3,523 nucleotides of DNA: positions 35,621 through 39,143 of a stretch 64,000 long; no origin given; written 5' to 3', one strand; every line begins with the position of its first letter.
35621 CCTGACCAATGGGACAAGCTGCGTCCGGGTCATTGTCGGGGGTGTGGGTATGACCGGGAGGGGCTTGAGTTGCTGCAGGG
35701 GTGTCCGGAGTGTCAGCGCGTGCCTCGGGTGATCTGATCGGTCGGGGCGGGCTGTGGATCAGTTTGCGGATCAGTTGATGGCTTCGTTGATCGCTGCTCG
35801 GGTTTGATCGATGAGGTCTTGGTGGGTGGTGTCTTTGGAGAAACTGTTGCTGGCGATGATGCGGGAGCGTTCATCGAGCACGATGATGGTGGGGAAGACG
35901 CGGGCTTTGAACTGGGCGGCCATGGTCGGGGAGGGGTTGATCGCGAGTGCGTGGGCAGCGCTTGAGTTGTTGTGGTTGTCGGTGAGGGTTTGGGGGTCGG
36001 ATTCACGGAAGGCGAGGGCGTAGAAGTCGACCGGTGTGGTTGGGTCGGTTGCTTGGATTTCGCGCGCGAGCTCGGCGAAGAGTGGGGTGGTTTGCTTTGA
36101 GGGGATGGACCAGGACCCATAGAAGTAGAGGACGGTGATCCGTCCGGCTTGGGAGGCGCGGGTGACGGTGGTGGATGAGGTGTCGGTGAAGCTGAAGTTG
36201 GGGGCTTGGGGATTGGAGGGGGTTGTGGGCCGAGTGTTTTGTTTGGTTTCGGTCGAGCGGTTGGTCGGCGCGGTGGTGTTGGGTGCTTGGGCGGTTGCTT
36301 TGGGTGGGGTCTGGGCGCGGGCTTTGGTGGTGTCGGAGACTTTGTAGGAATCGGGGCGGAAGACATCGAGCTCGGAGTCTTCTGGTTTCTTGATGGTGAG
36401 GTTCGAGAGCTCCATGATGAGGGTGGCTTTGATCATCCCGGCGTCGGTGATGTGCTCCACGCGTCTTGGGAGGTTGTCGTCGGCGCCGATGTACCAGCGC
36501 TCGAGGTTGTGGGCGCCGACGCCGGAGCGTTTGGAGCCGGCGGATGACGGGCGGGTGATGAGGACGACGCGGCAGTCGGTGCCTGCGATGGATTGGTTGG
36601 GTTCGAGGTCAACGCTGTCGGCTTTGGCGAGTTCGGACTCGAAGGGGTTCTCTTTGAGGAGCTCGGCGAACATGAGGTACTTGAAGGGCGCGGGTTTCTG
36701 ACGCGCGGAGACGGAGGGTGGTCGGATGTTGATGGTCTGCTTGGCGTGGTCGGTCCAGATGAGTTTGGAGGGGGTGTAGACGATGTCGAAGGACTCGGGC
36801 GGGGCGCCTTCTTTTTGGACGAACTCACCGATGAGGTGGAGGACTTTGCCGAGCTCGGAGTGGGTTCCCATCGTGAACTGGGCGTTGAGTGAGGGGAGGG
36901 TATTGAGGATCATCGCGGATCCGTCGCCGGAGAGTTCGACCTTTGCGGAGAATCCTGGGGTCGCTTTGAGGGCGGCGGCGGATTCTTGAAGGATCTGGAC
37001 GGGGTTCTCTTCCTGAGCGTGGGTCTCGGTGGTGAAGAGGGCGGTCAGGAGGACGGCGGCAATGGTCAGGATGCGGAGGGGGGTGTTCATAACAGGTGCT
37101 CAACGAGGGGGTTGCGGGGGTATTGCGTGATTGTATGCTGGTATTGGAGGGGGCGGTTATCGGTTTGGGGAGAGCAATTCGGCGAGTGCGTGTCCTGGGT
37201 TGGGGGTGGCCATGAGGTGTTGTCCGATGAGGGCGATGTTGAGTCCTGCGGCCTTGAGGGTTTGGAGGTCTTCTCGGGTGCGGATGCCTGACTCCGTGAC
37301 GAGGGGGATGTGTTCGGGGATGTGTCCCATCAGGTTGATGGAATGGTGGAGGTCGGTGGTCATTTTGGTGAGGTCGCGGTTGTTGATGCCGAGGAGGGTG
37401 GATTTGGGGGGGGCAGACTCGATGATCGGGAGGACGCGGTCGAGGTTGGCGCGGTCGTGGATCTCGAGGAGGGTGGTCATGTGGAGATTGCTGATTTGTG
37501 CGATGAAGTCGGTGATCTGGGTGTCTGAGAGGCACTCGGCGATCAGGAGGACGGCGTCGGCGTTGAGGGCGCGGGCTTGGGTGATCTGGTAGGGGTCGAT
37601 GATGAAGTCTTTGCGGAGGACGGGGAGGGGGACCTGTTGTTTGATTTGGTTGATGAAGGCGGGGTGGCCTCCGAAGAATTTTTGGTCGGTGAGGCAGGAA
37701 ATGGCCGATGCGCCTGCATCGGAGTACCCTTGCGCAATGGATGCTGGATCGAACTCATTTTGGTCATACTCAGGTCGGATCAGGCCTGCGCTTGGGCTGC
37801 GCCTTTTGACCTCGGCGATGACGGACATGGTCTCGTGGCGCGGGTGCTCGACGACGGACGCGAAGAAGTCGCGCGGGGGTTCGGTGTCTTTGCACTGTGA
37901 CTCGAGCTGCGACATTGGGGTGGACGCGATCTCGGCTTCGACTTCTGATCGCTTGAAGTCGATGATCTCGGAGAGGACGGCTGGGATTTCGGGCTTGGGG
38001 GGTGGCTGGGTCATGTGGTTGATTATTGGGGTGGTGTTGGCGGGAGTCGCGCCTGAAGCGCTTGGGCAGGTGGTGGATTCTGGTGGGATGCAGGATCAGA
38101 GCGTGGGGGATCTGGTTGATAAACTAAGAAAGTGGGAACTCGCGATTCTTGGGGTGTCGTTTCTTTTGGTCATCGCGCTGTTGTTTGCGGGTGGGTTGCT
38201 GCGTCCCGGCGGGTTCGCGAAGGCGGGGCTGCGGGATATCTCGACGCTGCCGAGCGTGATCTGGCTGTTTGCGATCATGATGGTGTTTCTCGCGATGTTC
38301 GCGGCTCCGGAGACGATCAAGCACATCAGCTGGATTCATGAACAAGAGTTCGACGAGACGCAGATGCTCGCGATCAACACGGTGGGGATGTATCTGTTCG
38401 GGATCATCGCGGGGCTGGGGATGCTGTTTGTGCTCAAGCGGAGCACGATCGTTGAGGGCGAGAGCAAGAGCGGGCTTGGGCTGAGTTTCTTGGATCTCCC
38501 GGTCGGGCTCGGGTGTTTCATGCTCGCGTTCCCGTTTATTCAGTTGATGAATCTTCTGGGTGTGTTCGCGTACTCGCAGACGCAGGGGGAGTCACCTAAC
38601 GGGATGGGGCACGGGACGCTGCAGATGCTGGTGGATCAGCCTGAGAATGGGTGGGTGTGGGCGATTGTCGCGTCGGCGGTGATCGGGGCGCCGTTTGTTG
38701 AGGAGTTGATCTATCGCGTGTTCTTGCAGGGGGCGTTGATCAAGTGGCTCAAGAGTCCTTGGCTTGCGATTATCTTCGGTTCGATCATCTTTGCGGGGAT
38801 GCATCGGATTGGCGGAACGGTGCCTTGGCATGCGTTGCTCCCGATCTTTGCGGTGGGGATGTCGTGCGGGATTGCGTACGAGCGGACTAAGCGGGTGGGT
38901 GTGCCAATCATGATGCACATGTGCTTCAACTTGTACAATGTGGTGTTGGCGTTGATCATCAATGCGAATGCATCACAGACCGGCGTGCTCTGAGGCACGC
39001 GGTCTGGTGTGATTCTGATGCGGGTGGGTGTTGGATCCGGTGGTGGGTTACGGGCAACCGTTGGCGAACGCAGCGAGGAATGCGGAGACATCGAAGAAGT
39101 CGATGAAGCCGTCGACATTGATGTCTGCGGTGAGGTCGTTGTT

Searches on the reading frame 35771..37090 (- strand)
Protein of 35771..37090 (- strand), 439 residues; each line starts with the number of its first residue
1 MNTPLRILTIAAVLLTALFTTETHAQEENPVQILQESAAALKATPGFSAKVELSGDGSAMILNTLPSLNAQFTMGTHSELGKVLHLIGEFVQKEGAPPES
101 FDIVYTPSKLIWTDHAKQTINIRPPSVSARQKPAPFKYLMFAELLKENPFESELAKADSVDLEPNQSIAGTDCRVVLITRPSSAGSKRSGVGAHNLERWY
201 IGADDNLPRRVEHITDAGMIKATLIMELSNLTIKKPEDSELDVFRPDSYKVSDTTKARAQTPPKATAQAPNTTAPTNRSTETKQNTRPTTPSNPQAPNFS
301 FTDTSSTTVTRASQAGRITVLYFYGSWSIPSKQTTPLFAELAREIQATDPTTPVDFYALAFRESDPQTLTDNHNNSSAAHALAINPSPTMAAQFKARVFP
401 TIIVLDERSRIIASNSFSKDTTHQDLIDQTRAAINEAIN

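Call 8: search_protein_families(library=pfam, proteins=[window:35771-37090:-])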
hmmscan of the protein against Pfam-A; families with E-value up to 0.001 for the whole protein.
window:35771-37090:- (439 aa): 2 families
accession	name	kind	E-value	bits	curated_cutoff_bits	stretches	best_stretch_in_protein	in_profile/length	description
PF00578.27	AhpC-TSA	-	6.4e-06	26.5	26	1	295-411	4-121/124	AhpC/TSA family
PF13905.12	Thioredoxin_8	-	8.1e-05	23.3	27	1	316-409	1-92/94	Thioredoxin-like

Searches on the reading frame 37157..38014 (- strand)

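Call 40: search_protein_families(library=pfam, proteins=[window:37157-38014:-])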
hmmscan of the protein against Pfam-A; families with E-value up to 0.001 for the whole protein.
window:37157-38014:- (285 aa): 1 family
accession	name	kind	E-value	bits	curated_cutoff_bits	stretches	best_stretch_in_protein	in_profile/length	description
PF00218.27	IGPS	-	5.5e-70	235.9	27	1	14-280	1-254/254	Indole-3-glycerol phosphate synthase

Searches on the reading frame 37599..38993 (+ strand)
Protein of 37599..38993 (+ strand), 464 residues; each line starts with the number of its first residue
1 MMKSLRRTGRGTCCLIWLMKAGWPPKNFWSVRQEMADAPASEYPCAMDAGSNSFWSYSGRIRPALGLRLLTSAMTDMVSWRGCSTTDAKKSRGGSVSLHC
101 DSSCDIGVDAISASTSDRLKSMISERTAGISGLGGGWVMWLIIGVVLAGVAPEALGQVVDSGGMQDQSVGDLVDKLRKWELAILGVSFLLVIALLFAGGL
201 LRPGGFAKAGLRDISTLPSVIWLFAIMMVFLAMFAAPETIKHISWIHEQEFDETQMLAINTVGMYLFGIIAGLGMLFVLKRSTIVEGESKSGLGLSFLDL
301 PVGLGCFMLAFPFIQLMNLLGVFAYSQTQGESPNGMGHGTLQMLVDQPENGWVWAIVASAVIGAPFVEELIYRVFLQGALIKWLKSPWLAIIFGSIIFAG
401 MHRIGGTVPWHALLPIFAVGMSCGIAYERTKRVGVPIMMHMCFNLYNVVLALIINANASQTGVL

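Call 8: search_protein_families(library=pfam, proteins=[window:37599-38993:+])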
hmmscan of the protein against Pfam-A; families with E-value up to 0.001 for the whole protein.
window:37599-38993:+ (464 aa): 1 family
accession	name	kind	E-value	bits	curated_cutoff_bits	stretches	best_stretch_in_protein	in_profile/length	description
PF02517.21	Rce1-like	-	3.4e-18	66.2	22.4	1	352-445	3-92/93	Type II CAAX prenyl endopeptidase Rce1-like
